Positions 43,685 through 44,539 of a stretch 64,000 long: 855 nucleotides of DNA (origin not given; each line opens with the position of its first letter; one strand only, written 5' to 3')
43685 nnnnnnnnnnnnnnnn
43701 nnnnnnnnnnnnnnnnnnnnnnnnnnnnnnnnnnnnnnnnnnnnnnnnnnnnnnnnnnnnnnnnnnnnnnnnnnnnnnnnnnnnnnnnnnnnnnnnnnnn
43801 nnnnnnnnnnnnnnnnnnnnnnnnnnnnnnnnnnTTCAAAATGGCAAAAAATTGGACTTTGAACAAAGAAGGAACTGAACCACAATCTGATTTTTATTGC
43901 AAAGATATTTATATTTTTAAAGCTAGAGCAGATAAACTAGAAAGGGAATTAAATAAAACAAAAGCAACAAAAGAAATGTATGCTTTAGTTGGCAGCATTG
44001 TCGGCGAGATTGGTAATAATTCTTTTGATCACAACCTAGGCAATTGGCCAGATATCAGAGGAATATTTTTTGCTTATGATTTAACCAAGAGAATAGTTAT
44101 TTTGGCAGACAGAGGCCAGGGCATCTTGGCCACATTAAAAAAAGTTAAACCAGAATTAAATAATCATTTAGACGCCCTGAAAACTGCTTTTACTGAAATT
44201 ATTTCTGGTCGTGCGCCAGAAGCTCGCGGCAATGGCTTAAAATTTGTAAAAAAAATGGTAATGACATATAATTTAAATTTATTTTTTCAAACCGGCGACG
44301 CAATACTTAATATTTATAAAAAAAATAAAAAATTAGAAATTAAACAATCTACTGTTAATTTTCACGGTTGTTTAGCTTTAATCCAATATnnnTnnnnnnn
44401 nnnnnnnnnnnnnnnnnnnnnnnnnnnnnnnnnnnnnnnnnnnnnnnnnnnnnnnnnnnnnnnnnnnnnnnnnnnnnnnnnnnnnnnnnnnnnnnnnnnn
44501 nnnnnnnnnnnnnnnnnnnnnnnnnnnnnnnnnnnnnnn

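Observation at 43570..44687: MerR-type HTH fused to an anti-sigma-like GHKL ATPase, co-transcribed with a DUF4325 STAS-like protein behind an iteron-rich promoter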

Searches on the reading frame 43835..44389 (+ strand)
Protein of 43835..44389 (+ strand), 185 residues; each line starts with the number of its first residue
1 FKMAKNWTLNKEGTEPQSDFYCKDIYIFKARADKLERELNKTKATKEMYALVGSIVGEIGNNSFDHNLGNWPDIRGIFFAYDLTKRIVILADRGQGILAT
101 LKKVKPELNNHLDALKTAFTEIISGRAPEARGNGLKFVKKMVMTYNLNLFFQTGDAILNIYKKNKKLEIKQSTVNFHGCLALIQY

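Call 22: search_protein_representatives(protein=window:43835-44389:+)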
Query: 185 residues. Proteins with E-value up to 0.001 (for the whole library): 304; up to 1e-10: 208; up to 1e-30: 59. The best 150 are listed.
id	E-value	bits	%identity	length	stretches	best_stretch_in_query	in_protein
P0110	6.1e-73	260.9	64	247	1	1-185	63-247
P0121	1.4e-58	214.1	53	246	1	1-184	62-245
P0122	7.3e-57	208.5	56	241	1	2-184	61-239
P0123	3.7e-55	203.0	51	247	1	3-184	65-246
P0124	1.8e-53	197.4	52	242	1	1-184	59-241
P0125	9.2e-53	195.1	50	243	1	1-184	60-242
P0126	1.5e-51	191.2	50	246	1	1-185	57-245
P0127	7.5e-51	188.9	51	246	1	4-185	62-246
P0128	8.0e-51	188.8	49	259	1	2-185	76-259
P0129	2.5e-50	187.2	49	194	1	2-185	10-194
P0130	4.9e-50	186.3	50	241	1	4-184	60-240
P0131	1.4e-49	184.7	53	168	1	19-184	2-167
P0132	1.6e-49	184.6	53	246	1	4-185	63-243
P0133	1.4e-48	181.5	47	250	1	2-185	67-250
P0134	6.2e-47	176.2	51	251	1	2-183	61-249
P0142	8.5e-46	172.4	44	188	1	1-184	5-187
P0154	3.8e-41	157.3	48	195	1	2-183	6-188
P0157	3.2e-40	154.3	45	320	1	4-184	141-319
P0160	7.3e-39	149.8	48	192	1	4-185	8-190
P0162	1.1e-37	146.0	42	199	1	3-184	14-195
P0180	3.7e-30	121.5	40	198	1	2-164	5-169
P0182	1.5e-29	119.5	39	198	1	4-164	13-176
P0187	4.0e-29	118.1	42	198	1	7-170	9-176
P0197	4.8e-27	111.4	36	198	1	7-161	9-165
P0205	8.6e-26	107.3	39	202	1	7-154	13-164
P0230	7.2e-22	94.5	36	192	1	1-163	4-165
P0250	1.4e-18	83.7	37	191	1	22-181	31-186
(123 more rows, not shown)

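Call 24: search_protein_families(library=pfam, proteins=[P0142, P0162, P0180, P0182, P0187, P0197, P0205, P0230, P0250, P0157], max_evalue=1)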
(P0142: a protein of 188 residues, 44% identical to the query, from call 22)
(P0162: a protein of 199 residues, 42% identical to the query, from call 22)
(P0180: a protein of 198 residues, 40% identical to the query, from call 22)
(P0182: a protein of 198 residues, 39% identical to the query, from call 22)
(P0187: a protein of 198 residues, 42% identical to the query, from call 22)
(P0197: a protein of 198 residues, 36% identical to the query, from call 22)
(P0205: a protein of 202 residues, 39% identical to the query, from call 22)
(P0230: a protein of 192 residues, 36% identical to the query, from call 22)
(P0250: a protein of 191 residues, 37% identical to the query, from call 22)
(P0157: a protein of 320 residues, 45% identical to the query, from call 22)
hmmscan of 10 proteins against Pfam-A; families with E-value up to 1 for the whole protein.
P0142 (188 aa): 1 family
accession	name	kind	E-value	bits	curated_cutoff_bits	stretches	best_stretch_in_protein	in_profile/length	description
PF13581.12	HATPase_c_2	-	0.087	13.3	27.4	1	55-148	31-111/127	Histidine kinase-like ATPase domain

P0162 (199 aa): 1 family
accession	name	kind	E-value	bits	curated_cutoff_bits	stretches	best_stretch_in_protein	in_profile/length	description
PF00133.28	tRNA-synt_1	-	0.15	11.2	22.7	1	157-189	296-335/414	tRNA synthetases class I (I, L, M and V)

P0180 (198 aa): 0 families

P0182 (198 aa): 3 families
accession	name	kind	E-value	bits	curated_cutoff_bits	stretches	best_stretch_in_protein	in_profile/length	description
PF02518.31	HATPase_c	-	0.0047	17.8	26.4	1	60-170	4-104/111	Histidine kinase-, DNA gyrase B-, and HSP90-like ATPase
PF13581.12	HATPase_c_2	-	0.08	13.4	27.4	1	50-119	20-88/127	Histidine kinase-like ATPase domain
PF02120.21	Flg_hook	-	0.08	13.2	29.8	1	30-59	45-74/85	Flagellar hook-length control protein FliK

P0187 (198 aa): 0 families

P0197 (198 aa): 2 families
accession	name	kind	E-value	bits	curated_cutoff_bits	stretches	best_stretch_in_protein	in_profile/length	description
PF13581.12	HATPase_c_2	-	0.00074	20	27.4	1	41-119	19-92/127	Histidine kinase-like ATPase domain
PF02518.31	HATPase_c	-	0.0025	18.7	26.4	1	54-149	6-88/111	Histidine kinase-, DNA gyrase B-, and HSP90-like ATPase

P0205 (202 aa): 1 family
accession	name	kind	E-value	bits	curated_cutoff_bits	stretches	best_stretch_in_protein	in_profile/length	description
PF13581.12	HATPase_c_2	-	0.00063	20.2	27.4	1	44-152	18-110/127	Histidine kinase-like ATPase domain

P0230 (192 aa): 1 family
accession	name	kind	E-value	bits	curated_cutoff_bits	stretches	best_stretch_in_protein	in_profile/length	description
PF02518.31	HATPase_c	-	0.0059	17.5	26.4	1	55-145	6-82/111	Histidine kinase-, DNA gyrase B-, and HSP90-like ATPase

P0250 (191 aa): 1 family
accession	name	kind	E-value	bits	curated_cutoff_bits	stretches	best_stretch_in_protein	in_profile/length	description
PF14501.12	HATPase_c_5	-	0.025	14.9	22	1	130-167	60-98/102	GHKL domain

P0157 (320 aa): 2 families
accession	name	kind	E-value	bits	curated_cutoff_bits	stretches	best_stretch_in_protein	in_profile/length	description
PF01467.32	CTP_transf_like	-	2.6e-12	47.5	21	1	6-129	2-127/133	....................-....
PF06574.18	FAD_syn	-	0.019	15.2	27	1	2-27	7-32/158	FAD synthetase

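Call 58: search_solved_structures(query=A3, max_evalue=10, show_alignments=3)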
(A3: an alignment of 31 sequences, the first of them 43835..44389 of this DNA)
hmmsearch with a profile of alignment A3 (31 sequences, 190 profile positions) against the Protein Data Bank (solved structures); distinct sequences matched with E-value up to 10: 2.
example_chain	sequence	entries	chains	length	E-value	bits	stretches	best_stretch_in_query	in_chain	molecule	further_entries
7kzm_O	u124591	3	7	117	0.26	14.1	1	49-88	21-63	Dynein light chain 9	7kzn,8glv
4liz_A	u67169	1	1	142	0.86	12.4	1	79-133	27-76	Actin-binding protein, cofilin/tropomyosin family protein, putative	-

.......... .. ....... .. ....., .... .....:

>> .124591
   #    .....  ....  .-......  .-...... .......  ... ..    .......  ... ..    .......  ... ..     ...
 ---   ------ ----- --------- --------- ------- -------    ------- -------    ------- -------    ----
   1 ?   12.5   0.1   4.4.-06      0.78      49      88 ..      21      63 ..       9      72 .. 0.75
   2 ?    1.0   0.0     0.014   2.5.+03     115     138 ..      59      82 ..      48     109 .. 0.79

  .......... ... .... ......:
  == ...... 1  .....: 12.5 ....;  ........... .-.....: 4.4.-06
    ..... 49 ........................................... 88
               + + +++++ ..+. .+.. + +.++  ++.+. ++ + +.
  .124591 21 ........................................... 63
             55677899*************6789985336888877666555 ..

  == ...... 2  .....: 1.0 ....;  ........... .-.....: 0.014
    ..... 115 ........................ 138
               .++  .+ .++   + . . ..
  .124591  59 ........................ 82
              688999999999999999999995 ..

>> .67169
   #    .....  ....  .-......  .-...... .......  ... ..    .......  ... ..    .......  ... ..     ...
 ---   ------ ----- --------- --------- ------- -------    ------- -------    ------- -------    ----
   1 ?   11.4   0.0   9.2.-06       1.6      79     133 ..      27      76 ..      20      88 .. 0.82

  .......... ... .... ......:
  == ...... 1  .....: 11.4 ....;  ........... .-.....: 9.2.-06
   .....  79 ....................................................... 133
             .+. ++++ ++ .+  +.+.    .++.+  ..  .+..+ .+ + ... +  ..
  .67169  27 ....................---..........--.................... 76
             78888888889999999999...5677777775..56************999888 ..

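Call 59: search_protein_families(library=pfam, alignment_id=A3, max_evalue=0.1)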
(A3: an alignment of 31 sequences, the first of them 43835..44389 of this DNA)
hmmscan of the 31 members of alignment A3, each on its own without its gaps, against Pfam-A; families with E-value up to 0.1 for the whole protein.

A. member 1, window:43835-44389:+ (185 aa): 0 families

B. families by the number of members that match (of 31 scanned): 6 families
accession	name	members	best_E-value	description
PF13581.12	HATPase_c_2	6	0.00061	Histidine kinase-like ATPase domain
PF02518.31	HATPase_c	5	0.00054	Histidine kinase-, DNA gyrase B-, and HSP90-like ATPase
PF15342.11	FAM212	2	0.015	FAM212 family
PF00506.23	Flu_NP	1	0.015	Influenza virus nucleoprotein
PF14501.12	HATPase_c_5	1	0.025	GHKL domain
PF02120.21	Flg_hook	1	0.079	Flagellar hook-length control protein FliK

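Call 61: find_encoding_contigs(protein=P0162, flank=5000, max_places=3)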
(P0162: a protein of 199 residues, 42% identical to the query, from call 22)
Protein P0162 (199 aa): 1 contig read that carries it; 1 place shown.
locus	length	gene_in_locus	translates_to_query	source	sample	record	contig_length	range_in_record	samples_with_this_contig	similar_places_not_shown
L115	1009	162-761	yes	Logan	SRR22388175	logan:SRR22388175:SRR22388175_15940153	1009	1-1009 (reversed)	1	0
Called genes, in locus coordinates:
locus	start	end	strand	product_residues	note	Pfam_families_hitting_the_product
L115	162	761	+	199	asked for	-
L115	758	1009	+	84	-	?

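Call 62: find_encoding_contigs(protein=P0205, flank=5000, max_places=3)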
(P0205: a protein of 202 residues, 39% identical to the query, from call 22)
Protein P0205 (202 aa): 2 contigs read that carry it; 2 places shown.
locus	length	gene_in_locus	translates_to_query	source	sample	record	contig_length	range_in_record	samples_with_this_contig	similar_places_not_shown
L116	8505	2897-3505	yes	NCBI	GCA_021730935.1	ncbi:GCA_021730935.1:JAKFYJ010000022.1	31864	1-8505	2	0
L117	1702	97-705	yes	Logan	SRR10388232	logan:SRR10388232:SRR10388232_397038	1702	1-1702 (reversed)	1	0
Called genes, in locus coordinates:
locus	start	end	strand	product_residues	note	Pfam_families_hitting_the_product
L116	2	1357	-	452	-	?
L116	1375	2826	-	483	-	PF03349:Toluene_X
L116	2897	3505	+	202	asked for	-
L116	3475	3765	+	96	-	PF14213:DUF4325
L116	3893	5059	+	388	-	PF13173:AAA_14, PF13401:AAA_22 (faint), PF13635:DUF4143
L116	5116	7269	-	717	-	PF16927:HisKA_7TM, PF13185:GAF_2 (weak), PF01590:GAF (weak), PF13492:GAF_3 (weak), PF00211:Guanylate_cyc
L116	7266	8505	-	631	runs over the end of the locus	PF07238:PilZ, PF00171:Aldedh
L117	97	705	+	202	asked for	-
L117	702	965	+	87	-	PF14213:DUF4325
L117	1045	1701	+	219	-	?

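Call 76: list_cluster_members(proteins=[P0142, P0154, P0160, P0180, P0182, P0187, P0197, P0205, P0230, P0250])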
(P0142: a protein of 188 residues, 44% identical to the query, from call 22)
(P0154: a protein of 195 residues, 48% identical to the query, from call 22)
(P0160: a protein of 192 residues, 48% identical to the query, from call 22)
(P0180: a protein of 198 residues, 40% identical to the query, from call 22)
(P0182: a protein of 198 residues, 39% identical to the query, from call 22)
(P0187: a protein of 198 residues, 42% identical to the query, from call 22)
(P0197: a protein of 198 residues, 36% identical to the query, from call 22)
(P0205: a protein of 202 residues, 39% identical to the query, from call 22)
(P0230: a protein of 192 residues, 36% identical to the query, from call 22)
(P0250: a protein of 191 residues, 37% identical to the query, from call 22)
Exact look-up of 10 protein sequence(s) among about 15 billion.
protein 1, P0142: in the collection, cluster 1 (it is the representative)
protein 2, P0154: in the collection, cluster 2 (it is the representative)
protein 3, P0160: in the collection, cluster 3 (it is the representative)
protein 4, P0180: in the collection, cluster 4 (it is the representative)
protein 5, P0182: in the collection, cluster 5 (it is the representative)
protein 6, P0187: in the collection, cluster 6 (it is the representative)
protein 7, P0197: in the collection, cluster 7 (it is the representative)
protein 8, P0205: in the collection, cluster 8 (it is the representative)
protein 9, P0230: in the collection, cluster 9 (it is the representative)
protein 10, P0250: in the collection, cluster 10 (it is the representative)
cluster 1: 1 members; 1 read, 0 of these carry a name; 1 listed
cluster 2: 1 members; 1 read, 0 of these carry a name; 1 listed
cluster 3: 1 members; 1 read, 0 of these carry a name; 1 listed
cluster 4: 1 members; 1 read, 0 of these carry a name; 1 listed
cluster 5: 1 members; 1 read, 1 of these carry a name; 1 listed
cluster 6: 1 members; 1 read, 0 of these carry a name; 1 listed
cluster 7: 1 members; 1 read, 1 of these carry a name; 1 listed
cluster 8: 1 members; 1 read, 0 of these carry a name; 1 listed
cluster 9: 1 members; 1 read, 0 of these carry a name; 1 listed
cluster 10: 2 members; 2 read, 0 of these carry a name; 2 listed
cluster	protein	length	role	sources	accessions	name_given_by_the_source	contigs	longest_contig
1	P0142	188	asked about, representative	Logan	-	-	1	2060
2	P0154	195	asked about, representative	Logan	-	-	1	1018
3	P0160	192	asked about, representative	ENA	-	-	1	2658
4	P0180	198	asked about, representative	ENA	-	-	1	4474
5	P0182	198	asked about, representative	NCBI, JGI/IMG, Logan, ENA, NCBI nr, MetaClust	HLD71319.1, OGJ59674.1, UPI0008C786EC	MAG TPA: hypothetical protein VI873_01740 [Candidatus Peribacteraceae bacterium] | MAG: hypothetical protein A2635_04880 [Candidatus Peribacteria bacterium ... | status=active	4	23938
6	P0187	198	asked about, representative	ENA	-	-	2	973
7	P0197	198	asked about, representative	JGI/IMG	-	anti-sigma regulatory factor (Ser/Thr protein kinase)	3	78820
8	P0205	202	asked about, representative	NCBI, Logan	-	-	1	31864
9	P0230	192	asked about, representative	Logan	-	-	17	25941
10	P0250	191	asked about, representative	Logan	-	-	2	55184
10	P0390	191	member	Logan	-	-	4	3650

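Call 77: find_encoding_contigs(protein=P0197, flank=4000, max_places=2)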
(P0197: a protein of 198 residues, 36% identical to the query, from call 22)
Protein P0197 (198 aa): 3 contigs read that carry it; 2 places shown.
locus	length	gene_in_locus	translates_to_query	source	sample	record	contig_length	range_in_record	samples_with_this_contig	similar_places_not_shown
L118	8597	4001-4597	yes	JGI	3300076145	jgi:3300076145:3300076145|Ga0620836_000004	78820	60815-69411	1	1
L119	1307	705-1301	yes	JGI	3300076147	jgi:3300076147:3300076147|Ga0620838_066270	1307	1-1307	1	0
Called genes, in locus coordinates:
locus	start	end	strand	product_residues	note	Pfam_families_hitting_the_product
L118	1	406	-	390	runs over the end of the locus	-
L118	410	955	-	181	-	-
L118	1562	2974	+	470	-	PF02397:Bac_transf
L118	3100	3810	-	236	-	-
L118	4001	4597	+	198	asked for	-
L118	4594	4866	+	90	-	-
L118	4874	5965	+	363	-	PF13439:Glyco_transf_4, PF00534:Glycos_transf_1, PF13692:Glyco_trans_1_4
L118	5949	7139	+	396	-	PF13439:Glyco_transf_4, PF20706:GT4-conflict, PF00534:Glycos_transf_1, PF13692:Glyco_trans_1_4, PF13524:Glyco_trans_1_2 (weak)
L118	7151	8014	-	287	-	PF02498:Bro-N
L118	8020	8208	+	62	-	-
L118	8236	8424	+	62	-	-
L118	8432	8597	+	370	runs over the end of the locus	PF13439:Glyco_transf_4, PF13579:Glyco_trans_4_4, PF20706:GT4-conflict, PF00534:Glycos_transf_1, PF13692:Glyco_trans_1_4, PF13524:Glyco_trans_1_2 (weak)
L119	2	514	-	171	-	?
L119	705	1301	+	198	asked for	-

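Call 78: find_encoding_contigs(protein=P0182, flank=4000, max_places=2)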
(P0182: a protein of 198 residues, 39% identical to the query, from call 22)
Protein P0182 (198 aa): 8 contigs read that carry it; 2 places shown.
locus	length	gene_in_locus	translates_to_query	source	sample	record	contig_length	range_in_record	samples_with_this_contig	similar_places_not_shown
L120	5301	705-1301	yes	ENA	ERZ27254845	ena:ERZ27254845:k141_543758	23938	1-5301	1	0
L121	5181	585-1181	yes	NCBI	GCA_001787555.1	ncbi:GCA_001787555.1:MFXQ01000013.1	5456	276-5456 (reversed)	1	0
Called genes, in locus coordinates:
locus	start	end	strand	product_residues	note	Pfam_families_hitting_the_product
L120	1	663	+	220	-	?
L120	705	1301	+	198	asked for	-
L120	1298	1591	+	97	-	PF14213:DUF4325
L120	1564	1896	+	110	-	PF15919:HicB_lk_antitox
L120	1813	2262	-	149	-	-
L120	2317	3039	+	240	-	PF00106:adh_short, PF13561:adh_short_C2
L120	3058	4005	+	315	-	PF00535:Glycos_transf_2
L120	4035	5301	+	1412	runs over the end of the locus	PF00515:TPR_1 (faint), PF13414:TPR_11 (weak), PF13432:TPR_16 (weak), PF14559:TPR_19 (weak), PF13414:TPR_11, PF13424:TPR_12 (weak), PF13432:TPR_16 (weak), PF14559:TPR_19 (weak), +4 more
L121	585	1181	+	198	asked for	-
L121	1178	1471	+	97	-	PF14213:DUF4325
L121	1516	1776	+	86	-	PF15919:HicB_lk_antitox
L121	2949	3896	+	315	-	PF00535:Glycos_transf_2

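Call 79: find_encoding_contigs(protein=P0250, flank=4000, max_places=2)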
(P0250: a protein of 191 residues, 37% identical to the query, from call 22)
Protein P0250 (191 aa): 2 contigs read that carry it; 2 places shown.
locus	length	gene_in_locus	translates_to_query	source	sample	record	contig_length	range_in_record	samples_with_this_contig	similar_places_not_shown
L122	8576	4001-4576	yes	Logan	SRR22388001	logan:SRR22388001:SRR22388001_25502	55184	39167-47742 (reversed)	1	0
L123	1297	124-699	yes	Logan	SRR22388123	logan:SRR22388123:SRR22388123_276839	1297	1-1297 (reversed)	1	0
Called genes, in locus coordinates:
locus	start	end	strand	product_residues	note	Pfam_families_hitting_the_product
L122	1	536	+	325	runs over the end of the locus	-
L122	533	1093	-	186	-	PF02397:Bac_transf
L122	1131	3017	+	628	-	PF13727:CoA_binding_3, PF00106:adh_short (weak), PF01073:3Beta_HSD (weak), PF01370:Epimerase, PF02719:Polysacc_synt_2, PF04321:RmlD_sub_bind, PF07993:NAD_binding_4 (weak), PF16363:GDP_Man_Dehyd, +1 more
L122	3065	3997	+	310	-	PF00483:NTP_transferase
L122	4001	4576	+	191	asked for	-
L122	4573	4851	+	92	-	PF14213:DUF4325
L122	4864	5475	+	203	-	PF13580:SIS_2, PF01380:SIS (weak)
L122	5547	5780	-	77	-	-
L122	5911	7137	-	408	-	PF00342:PGI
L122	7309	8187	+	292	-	PF00483:NTP_transferase, PF12804:NTP_transf_3 (weak)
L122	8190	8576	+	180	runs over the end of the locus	PF00908:dTDP_sugar_isom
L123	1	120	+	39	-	?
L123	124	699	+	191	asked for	-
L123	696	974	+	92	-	PF14213:DUF4325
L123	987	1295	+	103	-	?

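Call 94: search_protein_families(library=ncbifam, proteins=[P0197, P0205, P0182], max_evalue=10)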
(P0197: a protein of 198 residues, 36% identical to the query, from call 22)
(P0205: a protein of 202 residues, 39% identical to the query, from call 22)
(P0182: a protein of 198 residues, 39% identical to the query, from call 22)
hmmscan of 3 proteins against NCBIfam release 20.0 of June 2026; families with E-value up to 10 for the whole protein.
P0197 (198 aa): 4 families
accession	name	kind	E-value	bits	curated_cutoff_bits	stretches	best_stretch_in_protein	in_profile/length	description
NF008298.1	PRK11086.1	subfamily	0.0047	15.4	520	1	49-149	419-504/529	DcuS/MalK family sensor histidine kinase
NF045734.1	StyOxIsoStyC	equivalog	0.018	15.1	150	1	130-190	72-134/147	styrene-oxide isomerase StyC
TIGR01924.1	rsbW_low_gc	equivalog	0.072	12.5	155.05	1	41-102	30-90/159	anti-sigma B factor RsbW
NF003144.0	PRK04069.1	equivalog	0.18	11.2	145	1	56-103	45-91/161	anti-sigma B factor RsbW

P0205 (202 aa): 1 family
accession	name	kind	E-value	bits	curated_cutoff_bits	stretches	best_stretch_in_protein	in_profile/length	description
NF005613.0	PRK07366.1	equivalog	0.16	10.9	486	1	20-50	285-315/391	LL-diaminopimelate aminotransferase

P0182 (198 aa): 1 family
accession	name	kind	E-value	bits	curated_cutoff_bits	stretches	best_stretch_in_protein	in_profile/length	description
NF041045.1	RsbA_anti_sig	subfamily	0.055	12.7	210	1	30-112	184-258/303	anti-sigma factor RsbA family regulatory protein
